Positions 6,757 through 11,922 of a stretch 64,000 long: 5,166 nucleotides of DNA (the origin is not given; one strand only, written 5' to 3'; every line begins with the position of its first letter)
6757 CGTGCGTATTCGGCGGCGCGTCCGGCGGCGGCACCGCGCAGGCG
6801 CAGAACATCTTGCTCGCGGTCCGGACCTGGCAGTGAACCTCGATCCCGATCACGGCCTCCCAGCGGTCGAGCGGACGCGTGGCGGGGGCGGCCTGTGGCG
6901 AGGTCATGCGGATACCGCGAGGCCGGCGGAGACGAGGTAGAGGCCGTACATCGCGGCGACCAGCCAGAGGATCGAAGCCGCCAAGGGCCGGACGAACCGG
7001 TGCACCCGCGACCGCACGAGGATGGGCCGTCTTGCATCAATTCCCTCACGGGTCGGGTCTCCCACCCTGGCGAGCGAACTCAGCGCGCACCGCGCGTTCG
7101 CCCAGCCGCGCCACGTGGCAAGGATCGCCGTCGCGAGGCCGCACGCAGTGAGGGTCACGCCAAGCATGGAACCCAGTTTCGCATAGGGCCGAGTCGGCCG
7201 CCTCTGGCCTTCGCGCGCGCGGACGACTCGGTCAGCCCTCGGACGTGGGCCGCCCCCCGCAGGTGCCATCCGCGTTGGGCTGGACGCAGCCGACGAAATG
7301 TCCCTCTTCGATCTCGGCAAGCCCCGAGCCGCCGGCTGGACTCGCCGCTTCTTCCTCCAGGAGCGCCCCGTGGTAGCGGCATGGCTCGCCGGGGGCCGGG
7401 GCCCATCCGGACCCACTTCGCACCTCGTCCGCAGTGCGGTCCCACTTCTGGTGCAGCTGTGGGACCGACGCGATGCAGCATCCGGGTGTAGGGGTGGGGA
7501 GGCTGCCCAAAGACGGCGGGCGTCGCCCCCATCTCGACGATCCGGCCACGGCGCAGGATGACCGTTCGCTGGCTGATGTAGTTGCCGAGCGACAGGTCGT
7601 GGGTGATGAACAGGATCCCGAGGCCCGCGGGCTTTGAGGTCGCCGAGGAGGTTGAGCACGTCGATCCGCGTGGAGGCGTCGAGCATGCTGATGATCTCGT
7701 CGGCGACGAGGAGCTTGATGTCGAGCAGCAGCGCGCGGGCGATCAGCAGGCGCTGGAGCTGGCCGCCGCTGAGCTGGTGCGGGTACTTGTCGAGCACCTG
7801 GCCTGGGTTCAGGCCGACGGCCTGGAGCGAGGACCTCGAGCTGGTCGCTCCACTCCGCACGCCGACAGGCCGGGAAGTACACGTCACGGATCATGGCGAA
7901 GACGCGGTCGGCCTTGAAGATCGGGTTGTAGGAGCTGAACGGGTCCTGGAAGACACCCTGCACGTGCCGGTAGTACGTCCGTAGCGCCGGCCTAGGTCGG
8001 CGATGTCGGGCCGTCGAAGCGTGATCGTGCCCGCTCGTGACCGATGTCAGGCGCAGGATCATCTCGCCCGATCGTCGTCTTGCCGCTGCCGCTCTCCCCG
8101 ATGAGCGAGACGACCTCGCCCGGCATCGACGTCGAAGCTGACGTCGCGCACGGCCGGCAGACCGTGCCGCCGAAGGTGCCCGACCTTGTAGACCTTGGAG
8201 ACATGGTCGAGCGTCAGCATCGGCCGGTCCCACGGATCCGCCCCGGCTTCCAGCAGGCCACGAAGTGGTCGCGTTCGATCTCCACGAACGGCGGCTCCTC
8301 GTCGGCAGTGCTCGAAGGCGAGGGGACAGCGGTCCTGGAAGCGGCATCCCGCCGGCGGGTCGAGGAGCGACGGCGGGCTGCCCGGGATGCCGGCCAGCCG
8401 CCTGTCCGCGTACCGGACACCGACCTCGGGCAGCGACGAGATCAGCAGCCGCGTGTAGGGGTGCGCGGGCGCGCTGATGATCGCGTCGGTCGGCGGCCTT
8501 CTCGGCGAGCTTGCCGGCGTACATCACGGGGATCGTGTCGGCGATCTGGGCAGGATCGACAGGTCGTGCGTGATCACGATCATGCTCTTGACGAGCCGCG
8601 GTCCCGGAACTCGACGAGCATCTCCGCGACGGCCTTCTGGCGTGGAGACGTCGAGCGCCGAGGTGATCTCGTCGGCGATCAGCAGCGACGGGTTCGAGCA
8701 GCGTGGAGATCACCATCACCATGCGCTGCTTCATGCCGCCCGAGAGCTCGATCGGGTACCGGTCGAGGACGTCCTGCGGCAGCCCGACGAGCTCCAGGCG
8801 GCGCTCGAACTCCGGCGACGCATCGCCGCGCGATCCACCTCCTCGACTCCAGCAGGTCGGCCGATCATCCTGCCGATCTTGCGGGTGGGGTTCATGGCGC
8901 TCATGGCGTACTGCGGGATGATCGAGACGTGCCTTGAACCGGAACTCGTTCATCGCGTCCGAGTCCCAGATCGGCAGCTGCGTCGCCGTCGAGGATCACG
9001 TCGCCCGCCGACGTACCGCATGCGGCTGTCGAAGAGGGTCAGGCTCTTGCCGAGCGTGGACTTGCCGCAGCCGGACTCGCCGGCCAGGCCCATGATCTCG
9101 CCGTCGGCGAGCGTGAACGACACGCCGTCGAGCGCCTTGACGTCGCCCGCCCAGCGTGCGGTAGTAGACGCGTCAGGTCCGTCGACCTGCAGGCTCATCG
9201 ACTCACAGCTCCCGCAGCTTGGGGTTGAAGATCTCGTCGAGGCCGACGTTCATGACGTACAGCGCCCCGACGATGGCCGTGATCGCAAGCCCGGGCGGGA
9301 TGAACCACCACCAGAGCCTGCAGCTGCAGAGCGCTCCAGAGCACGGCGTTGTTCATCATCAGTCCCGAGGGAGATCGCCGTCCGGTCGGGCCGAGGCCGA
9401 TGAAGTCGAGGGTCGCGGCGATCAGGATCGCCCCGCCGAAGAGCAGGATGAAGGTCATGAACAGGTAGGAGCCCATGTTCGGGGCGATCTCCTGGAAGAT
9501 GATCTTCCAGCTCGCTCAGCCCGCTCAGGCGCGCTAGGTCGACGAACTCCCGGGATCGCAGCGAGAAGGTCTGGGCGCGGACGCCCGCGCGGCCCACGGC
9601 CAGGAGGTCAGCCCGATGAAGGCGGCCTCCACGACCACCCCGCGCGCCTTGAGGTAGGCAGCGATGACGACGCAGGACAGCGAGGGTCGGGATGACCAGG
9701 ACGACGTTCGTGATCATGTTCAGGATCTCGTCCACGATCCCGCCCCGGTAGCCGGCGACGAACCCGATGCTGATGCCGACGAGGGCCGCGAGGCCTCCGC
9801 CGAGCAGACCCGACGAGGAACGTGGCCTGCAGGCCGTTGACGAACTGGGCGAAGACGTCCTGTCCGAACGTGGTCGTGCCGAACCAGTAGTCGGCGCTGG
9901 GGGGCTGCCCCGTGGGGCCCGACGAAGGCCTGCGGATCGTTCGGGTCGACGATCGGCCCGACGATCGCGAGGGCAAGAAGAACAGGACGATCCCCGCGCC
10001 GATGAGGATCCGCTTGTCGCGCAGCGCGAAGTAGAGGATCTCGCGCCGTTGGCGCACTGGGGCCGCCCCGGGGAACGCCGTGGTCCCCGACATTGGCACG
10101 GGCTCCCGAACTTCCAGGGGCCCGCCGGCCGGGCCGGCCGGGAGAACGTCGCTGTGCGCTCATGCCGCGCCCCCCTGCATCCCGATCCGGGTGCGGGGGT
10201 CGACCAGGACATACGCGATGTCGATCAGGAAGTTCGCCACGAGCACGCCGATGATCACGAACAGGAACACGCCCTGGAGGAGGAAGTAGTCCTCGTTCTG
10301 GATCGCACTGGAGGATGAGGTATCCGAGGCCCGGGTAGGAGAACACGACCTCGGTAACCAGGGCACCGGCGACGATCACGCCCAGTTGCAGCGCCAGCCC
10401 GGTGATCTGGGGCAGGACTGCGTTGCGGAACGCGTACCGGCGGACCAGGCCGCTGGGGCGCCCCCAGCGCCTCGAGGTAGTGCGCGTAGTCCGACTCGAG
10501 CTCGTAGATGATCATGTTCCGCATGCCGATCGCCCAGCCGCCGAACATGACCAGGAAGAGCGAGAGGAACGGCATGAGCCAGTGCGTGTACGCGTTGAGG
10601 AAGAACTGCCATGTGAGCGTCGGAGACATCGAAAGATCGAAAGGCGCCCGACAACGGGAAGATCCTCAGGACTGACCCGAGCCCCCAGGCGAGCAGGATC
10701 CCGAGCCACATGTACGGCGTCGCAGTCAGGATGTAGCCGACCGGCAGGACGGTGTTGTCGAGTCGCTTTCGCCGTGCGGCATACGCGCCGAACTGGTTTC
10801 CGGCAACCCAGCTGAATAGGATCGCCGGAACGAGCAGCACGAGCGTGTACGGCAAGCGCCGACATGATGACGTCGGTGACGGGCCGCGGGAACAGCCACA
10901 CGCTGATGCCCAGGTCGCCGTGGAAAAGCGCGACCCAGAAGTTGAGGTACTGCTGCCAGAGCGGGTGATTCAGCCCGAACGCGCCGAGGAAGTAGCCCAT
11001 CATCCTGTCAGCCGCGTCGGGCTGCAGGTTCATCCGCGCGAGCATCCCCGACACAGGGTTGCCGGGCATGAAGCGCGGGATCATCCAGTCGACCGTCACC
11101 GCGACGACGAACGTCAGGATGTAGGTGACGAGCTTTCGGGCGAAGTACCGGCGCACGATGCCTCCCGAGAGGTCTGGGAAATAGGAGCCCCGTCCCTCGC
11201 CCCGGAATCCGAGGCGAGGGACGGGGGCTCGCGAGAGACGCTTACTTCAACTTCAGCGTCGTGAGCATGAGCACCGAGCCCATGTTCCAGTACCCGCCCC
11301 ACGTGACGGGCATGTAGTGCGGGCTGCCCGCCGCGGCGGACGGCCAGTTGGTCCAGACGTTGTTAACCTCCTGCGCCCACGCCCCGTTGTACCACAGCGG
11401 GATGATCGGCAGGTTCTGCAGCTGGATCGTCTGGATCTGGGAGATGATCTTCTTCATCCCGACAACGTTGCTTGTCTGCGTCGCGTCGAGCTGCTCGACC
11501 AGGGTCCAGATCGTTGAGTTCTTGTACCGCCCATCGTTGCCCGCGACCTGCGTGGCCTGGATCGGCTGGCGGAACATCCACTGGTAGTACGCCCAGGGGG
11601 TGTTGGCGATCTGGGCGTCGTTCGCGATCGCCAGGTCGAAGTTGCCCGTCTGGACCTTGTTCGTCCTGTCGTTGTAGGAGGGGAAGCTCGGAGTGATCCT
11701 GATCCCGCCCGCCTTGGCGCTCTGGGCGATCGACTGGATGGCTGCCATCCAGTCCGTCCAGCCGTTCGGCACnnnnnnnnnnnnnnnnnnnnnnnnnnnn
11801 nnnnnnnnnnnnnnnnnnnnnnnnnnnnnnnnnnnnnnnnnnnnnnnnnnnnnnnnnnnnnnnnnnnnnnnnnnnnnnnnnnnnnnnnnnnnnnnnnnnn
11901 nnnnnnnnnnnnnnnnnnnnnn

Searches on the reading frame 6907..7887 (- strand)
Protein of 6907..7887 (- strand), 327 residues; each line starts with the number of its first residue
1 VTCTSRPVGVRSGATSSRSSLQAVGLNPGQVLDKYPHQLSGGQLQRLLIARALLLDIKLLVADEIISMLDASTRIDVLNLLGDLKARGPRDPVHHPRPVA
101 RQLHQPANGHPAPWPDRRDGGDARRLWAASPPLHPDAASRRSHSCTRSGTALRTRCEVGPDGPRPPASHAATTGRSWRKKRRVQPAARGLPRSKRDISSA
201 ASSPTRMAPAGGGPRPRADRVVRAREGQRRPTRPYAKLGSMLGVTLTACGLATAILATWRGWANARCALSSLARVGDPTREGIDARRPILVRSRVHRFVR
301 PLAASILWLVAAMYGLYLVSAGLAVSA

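Call 79: search_protein_families(library=pfam, max_evalue=0.001, proteins=[window:6907-7887:-])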
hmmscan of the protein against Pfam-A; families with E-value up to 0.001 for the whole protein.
window:6907-7887:- (327 aa): 1 family
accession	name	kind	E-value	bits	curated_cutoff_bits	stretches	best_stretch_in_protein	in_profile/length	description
PF00005.33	ABC_tran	-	6.2e-07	30.5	25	1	22-65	90-135/137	ABC transporter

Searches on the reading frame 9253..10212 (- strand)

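Call 79: search_protein_families(library=pfam, max_evalue=0.001, proteins=[window:9253-10212:-])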
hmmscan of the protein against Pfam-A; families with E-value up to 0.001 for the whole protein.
window:9253-10212:- (320 aa): 1 family
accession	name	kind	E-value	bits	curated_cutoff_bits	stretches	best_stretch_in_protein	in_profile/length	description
PF00528.27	BPD_transp_1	-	0.00013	22.2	26.4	0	146-180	1-36/184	Binding-protein-dependent transport system inner membrane component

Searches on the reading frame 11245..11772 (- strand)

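Call 79: search_protein_families(library=pfam, max_evalue=0.001, proteins=[window:11245-11772:-])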
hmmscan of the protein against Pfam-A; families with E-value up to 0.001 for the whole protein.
window:11245-11772:- (176 aa): 1 family
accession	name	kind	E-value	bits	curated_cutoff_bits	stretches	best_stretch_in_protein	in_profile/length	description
PF00496.27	SBP_bac_5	-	0.00045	19.9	32.4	1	2-68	295-362/368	Bacterial extracellular solute-binding proteins, family 5 Middle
